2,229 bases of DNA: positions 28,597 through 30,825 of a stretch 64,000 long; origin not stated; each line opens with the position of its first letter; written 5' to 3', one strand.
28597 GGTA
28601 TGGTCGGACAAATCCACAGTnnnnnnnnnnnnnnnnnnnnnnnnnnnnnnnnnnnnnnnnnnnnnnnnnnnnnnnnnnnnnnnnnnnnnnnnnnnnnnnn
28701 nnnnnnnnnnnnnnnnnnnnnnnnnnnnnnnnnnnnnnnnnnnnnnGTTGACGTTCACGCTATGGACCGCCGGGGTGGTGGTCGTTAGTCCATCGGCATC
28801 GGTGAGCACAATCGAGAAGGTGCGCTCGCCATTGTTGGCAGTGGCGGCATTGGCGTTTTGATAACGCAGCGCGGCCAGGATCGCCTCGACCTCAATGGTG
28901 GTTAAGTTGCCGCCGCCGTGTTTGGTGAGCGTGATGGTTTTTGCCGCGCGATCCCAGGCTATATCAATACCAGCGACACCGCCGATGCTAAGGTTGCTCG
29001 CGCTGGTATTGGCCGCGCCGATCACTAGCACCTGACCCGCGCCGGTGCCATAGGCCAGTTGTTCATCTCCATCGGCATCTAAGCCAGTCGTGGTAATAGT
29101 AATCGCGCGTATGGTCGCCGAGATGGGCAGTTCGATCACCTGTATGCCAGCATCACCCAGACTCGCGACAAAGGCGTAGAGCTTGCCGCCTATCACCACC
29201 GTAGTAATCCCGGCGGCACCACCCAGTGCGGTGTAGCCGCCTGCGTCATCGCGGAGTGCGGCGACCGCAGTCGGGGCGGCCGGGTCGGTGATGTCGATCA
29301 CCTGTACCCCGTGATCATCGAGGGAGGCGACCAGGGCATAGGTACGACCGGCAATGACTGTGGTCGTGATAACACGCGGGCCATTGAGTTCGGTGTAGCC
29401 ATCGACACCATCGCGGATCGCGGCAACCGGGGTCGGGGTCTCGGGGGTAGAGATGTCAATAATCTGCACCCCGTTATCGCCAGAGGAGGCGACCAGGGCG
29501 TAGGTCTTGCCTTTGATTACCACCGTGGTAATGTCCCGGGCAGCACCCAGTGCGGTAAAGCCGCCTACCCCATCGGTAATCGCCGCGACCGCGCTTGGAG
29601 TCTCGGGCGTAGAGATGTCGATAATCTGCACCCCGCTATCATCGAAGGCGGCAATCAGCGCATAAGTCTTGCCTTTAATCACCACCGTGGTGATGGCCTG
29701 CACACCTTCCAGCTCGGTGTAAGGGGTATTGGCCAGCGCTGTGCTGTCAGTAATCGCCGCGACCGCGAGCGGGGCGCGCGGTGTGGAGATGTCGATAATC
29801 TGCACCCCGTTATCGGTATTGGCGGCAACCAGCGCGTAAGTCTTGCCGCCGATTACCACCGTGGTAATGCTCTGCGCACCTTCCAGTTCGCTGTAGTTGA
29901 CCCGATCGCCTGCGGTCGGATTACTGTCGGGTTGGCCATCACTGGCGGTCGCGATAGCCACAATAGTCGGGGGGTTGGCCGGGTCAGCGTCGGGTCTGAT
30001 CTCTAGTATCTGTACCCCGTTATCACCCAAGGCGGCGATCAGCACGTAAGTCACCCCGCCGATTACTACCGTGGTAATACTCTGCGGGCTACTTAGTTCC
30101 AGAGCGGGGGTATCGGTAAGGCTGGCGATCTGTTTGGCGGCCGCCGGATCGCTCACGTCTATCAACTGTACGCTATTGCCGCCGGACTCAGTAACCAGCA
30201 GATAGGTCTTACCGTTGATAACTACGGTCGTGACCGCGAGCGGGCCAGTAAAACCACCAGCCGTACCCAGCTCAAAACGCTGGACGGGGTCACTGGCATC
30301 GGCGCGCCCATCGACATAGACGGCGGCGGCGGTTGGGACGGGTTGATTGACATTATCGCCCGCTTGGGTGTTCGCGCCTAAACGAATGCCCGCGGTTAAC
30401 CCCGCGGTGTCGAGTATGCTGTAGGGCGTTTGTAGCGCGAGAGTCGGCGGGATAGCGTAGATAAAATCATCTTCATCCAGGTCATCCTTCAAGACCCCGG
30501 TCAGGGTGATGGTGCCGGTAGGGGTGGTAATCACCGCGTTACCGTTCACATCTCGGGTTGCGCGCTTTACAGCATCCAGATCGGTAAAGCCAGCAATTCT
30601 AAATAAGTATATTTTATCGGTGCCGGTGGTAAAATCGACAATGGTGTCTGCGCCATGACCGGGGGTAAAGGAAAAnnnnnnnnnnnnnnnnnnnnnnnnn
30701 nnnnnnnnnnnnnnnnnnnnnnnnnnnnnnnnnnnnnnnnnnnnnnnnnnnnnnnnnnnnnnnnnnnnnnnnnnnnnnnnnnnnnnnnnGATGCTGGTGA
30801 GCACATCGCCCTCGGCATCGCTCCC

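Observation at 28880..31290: LVIVD-type propeller blades recognisable directly in the first supermodule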

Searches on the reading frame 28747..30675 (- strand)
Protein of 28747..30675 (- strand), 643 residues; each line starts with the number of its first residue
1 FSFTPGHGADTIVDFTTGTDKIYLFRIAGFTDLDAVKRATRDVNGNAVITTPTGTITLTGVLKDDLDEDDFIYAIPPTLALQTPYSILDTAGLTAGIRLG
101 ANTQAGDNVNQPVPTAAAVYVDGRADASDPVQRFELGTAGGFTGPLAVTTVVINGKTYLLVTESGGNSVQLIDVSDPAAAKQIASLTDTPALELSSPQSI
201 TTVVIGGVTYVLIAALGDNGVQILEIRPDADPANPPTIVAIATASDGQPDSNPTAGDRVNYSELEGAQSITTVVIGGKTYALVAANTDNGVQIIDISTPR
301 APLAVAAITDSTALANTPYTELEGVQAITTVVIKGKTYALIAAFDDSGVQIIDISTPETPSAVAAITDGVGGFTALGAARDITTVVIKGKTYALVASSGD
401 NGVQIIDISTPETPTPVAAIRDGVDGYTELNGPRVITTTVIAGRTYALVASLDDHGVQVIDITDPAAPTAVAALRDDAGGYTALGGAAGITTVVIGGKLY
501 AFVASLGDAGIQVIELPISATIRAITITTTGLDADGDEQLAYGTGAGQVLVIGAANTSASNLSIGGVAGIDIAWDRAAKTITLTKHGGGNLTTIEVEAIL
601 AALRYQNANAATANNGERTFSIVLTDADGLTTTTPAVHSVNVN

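Call 69: predict_structure(alignment_id=A4)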
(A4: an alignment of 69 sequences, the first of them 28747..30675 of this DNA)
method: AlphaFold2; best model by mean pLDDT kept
length: 643 residues; sequences in the alignment: 69
mean_pLDDT: 78.4   pTM: 0.72
mean pLDDT of the five models: 78.4, 78.3, 77.5, 77.0, 76.3
residues with pLDDT >= 90: 290; 70-90: 144; 50-70: 139; < 50: 70
segments of 3 or more residues with pLDDT < 50: 1-20, 72-107, 248-253, 641-643
pLDDT, mean of each block of 10 residues (from residue 1): 39 40 58 58 56 56 56 34 30 29 42 90 63 75 91 90 92 94 87 90 93 93 80 61 57 53 93 97 97 94 93 83 98 96 98 98 98 97 93 98 98 98 97 96 89 98 96 96 97 90 96 84 77 69 61 67 78 84 81 70 72 70 71 53 44
secondary structure, 60 per line:
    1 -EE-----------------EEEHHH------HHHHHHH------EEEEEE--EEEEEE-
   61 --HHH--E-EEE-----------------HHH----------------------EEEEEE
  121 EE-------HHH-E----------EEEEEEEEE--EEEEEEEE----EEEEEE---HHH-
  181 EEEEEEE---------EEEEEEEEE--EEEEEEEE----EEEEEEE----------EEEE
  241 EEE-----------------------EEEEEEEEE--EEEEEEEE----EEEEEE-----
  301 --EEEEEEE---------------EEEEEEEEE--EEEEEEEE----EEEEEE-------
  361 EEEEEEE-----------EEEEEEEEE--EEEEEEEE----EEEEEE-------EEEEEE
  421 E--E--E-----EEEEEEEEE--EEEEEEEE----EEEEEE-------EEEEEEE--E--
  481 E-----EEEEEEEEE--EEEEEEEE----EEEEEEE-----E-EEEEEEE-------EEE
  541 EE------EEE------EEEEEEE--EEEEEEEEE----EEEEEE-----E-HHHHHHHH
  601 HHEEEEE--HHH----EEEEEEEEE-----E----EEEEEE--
elements in order: E21-23 H33-39 E46-51 E54-59 E70-72 E115-122 E145-153 E156-163 E168-173 E181-187 E197-205 E208-215 E220-226 E237-243 E267-275 E278-285 E290-295 E303-309 E325-333 E336-343 E348-353 E361-367 E379-387 E390-397 E402-407 E415-421 E433-441 E444-451 E456-461 E469-475 E487-495 E498-505 E510-516 E524-530 E538-542 E549-551 E558-564 E567-575 E580-585 H593-602 E603-607 E617-625 E636-641
